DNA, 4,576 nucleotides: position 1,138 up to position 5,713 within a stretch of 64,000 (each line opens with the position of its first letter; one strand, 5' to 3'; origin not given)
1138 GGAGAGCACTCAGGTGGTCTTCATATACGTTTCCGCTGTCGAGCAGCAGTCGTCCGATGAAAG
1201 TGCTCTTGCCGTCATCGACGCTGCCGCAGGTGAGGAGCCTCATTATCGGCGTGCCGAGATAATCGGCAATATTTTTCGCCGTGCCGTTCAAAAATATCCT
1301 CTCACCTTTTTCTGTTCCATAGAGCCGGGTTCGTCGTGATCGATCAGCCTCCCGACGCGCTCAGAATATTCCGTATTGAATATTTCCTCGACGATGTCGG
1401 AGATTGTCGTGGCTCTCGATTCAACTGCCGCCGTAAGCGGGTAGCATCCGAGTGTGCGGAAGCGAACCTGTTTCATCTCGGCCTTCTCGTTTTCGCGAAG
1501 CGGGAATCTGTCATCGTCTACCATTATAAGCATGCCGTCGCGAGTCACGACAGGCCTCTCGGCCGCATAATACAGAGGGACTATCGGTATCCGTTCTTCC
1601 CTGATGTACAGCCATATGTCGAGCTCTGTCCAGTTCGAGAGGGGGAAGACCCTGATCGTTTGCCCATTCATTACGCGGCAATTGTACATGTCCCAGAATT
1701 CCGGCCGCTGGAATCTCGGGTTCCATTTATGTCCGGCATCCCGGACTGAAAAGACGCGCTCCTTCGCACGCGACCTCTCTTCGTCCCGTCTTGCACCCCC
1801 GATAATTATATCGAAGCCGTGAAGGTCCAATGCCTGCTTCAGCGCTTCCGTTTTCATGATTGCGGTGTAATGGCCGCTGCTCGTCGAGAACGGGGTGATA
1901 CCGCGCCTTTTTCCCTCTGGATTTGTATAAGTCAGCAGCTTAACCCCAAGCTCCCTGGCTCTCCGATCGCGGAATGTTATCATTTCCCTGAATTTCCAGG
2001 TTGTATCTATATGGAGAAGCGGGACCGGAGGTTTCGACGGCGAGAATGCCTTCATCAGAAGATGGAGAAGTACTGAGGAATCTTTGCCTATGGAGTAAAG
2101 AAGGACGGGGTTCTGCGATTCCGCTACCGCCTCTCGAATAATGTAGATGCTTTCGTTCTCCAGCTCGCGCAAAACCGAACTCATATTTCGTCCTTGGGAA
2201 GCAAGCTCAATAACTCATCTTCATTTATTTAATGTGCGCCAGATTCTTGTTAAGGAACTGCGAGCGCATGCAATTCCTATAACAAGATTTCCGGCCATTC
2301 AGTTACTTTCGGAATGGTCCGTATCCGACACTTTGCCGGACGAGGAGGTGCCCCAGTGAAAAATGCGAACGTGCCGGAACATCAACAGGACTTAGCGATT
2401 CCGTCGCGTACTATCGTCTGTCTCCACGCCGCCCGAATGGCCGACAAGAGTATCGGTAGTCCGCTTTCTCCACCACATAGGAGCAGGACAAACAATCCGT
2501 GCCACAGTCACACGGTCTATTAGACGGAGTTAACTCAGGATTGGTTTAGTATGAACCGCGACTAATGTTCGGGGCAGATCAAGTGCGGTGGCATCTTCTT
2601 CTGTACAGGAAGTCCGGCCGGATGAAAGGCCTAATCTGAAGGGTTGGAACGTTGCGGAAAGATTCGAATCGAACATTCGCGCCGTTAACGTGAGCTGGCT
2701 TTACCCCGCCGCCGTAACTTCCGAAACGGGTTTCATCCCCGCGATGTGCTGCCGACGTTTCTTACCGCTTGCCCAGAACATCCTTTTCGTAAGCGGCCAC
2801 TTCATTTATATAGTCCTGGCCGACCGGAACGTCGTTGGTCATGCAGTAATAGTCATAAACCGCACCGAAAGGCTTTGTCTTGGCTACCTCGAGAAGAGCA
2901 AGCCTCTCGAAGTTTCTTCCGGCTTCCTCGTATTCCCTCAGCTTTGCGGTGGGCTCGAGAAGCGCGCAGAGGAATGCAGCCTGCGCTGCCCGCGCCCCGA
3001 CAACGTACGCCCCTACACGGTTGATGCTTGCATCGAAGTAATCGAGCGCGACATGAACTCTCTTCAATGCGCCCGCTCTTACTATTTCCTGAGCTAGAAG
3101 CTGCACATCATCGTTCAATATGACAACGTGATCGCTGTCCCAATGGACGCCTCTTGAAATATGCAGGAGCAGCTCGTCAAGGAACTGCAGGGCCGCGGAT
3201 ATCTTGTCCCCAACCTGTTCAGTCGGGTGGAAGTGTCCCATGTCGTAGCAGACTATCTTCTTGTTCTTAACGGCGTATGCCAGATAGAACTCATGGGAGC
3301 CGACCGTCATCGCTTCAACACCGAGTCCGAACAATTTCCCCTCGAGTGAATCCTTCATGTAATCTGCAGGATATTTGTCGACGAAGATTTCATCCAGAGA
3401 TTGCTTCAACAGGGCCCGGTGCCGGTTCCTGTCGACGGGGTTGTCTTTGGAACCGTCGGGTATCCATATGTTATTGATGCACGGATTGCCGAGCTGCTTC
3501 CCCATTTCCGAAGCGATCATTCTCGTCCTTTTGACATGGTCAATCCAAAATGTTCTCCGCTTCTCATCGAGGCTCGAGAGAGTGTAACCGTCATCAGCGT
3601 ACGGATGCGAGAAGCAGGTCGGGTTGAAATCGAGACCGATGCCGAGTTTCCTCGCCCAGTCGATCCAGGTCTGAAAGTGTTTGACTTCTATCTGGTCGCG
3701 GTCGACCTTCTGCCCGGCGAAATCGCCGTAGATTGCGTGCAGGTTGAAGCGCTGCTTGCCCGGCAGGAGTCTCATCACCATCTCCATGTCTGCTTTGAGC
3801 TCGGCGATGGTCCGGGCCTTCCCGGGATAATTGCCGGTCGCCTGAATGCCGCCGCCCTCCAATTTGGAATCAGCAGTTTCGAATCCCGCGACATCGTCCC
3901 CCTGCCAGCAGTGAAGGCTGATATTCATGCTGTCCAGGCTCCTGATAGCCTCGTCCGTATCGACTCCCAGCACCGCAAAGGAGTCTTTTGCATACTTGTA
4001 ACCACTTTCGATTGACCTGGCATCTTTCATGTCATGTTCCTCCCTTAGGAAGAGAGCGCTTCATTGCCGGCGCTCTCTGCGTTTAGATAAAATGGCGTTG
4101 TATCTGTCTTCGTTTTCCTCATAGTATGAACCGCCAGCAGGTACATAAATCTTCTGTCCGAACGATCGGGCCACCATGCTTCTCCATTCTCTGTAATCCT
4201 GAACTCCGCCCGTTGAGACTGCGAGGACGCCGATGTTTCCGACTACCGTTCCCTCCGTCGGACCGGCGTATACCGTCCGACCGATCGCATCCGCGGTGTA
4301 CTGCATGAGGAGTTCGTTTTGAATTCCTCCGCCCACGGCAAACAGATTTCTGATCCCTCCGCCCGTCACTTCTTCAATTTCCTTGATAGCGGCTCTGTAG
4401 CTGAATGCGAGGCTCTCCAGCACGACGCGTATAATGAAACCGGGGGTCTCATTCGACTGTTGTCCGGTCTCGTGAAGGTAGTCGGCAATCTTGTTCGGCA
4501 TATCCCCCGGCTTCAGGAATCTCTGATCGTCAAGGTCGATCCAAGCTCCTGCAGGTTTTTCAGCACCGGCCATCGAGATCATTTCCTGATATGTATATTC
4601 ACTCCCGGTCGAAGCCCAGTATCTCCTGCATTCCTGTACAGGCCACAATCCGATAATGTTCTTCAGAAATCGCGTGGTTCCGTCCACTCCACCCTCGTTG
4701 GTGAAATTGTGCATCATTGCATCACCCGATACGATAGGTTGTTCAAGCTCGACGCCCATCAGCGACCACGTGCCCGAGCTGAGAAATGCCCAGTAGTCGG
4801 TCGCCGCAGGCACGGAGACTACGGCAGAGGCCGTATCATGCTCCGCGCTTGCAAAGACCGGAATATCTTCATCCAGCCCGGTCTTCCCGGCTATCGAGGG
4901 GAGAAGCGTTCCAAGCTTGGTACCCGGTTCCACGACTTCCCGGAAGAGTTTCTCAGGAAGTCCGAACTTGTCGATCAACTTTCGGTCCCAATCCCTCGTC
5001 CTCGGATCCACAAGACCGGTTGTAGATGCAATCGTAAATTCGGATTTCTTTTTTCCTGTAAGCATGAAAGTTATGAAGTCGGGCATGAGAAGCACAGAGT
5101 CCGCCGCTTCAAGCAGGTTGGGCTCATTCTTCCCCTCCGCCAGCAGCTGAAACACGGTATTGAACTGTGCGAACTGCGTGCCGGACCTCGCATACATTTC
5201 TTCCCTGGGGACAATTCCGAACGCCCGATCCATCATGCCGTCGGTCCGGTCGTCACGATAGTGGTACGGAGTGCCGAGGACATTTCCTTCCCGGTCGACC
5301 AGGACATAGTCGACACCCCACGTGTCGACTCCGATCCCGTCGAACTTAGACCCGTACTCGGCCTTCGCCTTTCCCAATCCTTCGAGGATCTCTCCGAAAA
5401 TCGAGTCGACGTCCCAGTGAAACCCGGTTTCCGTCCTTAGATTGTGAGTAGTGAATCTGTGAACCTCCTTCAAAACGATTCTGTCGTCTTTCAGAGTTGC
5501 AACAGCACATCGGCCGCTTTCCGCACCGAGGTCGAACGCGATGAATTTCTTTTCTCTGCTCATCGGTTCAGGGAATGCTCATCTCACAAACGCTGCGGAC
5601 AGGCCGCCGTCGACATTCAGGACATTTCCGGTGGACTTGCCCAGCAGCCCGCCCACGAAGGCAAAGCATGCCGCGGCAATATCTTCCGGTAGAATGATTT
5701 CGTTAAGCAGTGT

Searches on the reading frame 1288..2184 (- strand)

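Call 44: search_protein_families(library=pfam, proteins=[window:1288-2184:-], max_evalue=0.00001)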
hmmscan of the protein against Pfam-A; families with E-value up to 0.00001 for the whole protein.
window:1288-2184:- (298 aa): 1 family
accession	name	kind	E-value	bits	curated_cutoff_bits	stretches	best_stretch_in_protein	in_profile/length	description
PF01507.26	PAPS_reduct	-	3.1e-52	177.6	22.5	1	25-252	1-174/175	Phosphoadenosine phosphosulfate reductase domain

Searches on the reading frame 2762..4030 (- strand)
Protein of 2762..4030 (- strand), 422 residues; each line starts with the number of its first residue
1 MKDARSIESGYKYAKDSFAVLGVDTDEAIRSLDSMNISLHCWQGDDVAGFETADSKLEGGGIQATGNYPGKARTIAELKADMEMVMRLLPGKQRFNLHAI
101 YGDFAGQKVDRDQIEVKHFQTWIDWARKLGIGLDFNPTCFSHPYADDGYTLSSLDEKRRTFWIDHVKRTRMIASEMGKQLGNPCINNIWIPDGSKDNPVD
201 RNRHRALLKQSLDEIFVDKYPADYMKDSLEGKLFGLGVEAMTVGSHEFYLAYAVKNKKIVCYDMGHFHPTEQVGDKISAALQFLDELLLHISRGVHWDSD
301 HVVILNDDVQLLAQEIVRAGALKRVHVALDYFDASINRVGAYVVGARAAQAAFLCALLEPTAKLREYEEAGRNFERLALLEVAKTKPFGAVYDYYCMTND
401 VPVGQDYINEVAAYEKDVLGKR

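Call 44: search_protein_families(library=pfam, proteins=[window:2762-4030:-], max_evalue=0.00001)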
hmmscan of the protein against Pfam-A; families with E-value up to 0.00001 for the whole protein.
window:2762-4030:- (422 aa): 1 family
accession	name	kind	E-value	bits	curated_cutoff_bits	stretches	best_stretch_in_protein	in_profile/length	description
PF06134.17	RhaA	-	1.5e-177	591.4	22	1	6-422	2-417/417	L-rhamnose isomerase (RhaA)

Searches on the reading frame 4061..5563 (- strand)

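Call 44: search_protein_families(library=pfam, proteins=[window:4061-5563:-], max_evalue=0.00001)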
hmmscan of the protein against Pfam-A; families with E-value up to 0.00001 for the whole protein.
window:4061-5563:- (500 aa): 2 families
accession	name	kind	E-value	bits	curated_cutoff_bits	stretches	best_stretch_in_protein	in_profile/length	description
PF02782.22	FGGY_C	-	2.7e-39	135.5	27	1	260-449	2-196/198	FGGY family of carbohydrate kinases, C-terminal domain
PF00370.27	FGGY_N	-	1.2e-33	117.2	28.8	1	8-249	3-244/245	FGGY family of carbohydrate kinases, N-terminal domain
